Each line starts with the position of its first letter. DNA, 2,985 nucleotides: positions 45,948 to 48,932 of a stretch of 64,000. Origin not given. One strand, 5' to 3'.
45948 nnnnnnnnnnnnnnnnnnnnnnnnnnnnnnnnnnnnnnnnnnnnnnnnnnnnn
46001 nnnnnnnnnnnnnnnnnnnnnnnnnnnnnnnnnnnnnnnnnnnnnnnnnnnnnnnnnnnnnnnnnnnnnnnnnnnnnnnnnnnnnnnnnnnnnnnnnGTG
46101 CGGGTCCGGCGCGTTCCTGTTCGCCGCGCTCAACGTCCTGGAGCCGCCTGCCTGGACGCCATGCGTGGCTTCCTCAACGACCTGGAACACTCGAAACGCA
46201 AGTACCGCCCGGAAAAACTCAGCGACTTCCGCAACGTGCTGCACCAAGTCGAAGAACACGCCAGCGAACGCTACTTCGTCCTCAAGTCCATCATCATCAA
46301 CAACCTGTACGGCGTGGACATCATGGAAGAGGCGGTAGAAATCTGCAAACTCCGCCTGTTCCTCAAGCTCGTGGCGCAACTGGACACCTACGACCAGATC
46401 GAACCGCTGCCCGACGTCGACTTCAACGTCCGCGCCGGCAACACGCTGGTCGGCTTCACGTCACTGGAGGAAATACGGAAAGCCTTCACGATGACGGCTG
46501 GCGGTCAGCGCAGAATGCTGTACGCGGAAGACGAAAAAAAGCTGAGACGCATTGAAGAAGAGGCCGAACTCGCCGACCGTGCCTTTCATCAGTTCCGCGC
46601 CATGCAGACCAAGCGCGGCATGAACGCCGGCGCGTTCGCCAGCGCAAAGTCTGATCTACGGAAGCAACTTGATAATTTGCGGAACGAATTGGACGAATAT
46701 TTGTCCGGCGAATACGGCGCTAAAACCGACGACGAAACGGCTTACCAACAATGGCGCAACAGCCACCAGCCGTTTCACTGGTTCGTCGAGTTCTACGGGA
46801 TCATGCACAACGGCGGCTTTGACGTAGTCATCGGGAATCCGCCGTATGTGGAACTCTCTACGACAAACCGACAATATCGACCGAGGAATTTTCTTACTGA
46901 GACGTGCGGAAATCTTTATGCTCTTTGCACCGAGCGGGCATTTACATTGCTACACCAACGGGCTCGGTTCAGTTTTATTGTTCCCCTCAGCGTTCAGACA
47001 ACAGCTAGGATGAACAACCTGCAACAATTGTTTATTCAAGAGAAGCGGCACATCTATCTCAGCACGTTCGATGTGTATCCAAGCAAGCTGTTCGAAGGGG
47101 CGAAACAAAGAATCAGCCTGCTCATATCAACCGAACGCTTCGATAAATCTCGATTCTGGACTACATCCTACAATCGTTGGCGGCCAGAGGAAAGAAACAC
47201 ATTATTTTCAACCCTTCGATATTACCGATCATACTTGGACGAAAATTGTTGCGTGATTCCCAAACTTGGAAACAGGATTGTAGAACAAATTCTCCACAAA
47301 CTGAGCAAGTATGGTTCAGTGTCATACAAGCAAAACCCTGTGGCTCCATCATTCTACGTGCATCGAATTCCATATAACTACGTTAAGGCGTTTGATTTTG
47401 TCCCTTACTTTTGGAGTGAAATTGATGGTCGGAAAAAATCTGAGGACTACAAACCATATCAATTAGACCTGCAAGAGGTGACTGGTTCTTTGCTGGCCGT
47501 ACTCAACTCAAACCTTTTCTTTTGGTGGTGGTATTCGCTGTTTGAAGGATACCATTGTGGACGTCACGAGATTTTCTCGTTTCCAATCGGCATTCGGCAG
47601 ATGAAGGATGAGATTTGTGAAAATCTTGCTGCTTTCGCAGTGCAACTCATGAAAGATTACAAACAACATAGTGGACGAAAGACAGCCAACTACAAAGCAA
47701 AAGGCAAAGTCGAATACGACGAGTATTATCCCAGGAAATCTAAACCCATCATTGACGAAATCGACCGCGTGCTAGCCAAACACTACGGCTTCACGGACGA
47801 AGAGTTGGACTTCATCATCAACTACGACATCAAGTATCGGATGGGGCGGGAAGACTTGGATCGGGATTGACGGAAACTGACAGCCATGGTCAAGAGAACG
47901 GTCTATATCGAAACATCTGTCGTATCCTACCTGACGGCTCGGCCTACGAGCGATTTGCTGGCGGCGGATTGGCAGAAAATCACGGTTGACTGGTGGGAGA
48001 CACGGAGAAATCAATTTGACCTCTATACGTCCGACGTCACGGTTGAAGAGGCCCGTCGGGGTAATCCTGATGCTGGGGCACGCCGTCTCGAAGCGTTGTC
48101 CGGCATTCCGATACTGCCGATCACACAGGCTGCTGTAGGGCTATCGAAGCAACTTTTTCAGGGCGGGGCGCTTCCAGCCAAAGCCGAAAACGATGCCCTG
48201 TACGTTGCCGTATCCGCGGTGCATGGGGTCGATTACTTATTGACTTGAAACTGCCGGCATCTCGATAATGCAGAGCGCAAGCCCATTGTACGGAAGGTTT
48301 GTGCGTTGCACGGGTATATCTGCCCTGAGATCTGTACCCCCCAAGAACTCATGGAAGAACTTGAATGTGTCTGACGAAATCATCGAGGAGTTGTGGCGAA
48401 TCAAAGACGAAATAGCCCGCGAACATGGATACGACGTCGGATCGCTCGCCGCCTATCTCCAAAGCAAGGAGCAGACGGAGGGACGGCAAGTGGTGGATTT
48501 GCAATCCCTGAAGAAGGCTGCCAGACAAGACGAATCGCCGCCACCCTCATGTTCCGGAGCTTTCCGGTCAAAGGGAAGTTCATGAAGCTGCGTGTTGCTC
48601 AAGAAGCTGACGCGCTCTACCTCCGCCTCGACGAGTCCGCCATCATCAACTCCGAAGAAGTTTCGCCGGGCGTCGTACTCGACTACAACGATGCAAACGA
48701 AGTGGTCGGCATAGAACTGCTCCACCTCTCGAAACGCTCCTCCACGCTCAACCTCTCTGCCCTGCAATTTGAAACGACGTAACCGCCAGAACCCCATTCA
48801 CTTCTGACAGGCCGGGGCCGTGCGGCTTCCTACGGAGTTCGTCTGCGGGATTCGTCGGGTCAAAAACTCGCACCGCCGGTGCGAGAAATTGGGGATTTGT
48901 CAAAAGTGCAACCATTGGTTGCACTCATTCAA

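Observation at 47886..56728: Candidate undescribed module: recombination-type genes (DprA-like, RmuC) and TA genes caught between the two methylase copies, followed by an AAA ATPase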

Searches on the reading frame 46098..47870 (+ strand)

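Call 5: search_protein_families(library=pfam, proteins=[window:46098-47870:+], max_evalue=0.01)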
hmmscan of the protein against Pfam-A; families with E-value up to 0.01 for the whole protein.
window:46098-47870:+ (590 aa): 1 family
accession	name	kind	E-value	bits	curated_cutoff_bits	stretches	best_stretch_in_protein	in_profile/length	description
PF07669.17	Eco57I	-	5e-27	95.5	25.3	1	68-324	1-165/171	Eco57I restriction-modification methylase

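Call 6: search_protein_families(library=padloc, proteins=[window:46098-47870:+], max_evalue=0.01)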
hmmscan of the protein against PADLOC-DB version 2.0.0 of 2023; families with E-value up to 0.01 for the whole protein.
window:46098-47870:+ (590 aa): 37 families (the best 25 are shown)
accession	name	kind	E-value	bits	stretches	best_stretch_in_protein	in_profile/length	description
PDLC03628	REase_MTase_IIG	-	1.5e-147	491.4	1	17-585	521-1097/1100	Type IIG restriction enzyme-methyltransferase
PDLC02643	DrmMI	-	5.1e-25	85.5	1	49-321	653-958/1347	DrmMI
PDLC03612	REase_MTase_IIG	-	1.3e-24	84.5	2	144-345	710-913/1247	Type IIG restriction enzyme-methyltransferase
PDLC03604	REase_MTase_IIG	-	1.6e-22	77.4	2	222-401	516-702/1011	Type IIG restriction enzyme-methyltransferase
PDLC03596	REase_MTase_IIG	-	1.5e-21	74.2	2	51-123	573-645/1148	Type IIG restriction enzyme-methyltransferase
PDLC03601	REase_MTase_IIG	-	4.1e-18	62.6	1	63-295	502-732/1110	Type IIG restriction enzyme-methyltransferase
PDLC02638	DrmMI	-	8.9e-15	51.9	2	68-191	672-784/935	DrmMI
PDLC02646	DrmMI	-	7.2e-14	48.9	2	61-144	45-122/792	DrmMI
PDLC03609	REase_MTase_IIG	-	6.2e-13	45.4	2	222-318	539-638/1066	Type IIG restriction enzyme-methyltransferase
PDLC03629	REase_MTase_IIG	-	3.8e-12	42.9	2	223-258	553-588/1182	Type IIG restriction enzyme-methyltransferase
PDLC02644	DrmMI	-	1.9e-11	40.6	2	68-193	183-296/988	DrmMI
PDLC03335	MTase_II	-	2.9e-10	37.5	1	238-343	193-301/607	Type II methyltransferase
PDLC02529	PglX|PglXI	-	9e-10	34.9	2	231-286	348-405/1189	PglX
PDLC03219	MTase_II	-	2.7e-09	33.9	1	241-534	165-449/504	Type II methyltransferase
PDLC03618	REase_MTase_IIG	-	2.1e-08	30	1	54-191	652-778/1429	Type IIG restriction enzyme-methyltransferase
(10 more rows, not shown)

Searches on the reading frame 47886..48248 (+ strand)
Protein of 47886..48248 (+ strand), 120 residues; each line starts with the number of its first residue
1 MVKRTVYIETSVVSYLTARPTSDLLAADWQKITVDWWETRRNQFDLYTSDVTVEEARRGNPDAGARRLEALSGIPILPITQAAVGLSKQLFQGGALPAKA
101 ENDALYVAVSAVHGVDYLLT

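Call 5: search_protein_families(library=pfam, proteins=[window:47886-48248:+], max_evalue=0.01)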
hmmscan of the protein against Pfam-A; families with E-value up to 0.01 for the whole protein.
window:47886-48248:+ (120 aa): 1 family
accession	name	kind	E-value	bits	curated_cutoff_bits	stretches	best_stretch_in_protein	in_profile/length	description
PF01850.27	PIN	-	0.00013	23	23.6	1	6-118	1-108/120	PIN domain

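Call 6: search_protein_families(library=padloc, proteins=[window:47886-48248:+], max_evalue=0.01)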
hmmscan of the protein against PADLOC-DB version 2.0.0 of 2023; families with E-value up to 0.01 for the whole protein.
window:47886-48248:+ (120 aa): 0 families

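Call 27: search_protein_families(library=pfam, proteins=[window:47886-48245:+], max_evalue=0.01)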
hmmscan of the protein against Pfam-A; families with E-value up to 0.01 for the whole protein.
window:47886-48245:+ (120 aa): 1 family
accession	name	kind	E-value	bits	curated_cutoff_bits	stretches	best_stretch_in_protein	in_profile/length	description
PF01850.27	PIN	-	0.00013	23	23.6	1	6-118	1-108/120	PIN domain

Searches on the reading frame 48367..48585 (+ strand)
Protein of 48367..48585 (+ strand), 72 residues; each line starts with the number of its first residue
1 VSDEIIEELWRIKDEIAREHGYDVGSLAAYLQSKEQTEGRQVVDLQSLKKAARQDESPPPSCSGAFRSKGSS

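Call 27: search_protein_families(library=pfam, proteins=[window:48367-48585:+], max_evalue=0.01)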
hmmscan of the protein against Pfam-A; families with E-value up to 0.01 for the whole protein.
window:48367-48585:+ (72 aa): 0 families

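Call 35: search_protein_families(library=ncbifam, proteins=[window:48367-48585:+], max_evalue=0.001)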
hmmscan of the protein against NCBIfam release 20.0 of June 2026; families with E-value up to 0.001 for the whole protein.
window:48367-48585:+ (72 aa): 0 families

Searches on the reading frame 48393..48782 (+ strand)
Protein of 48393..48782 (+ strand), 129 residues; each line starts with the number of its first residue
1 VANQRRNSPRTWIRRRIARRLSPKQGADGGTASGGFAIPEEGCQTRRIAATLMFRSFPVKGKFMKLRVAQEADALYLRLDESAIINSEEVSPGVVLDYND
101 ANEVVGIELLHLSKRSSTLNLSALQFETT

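Call 5: search_protein_families(library=pfam, proteins=[window:48393-48782:+], max_evalue=0.01)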
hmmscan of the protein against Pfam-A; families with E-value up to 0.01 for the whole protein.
window:48393-48782:+ (129 aa): 1 family
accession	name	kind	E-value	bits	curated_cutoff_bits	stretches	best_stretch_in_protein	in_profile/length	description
PF10049.14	DUF2283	-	2.2e-14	53.8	23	1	70-113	6-49/49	Protein of unknown function (DUF2283)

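Call 6: search_protein_families(library=padloc, proteins=[window:48393-48782:+], max_evalue=0.01)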
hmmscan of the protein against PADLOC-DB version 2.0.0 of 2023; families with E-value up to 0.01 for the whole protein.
window:48393-48782:+ (129 aa): 0 families
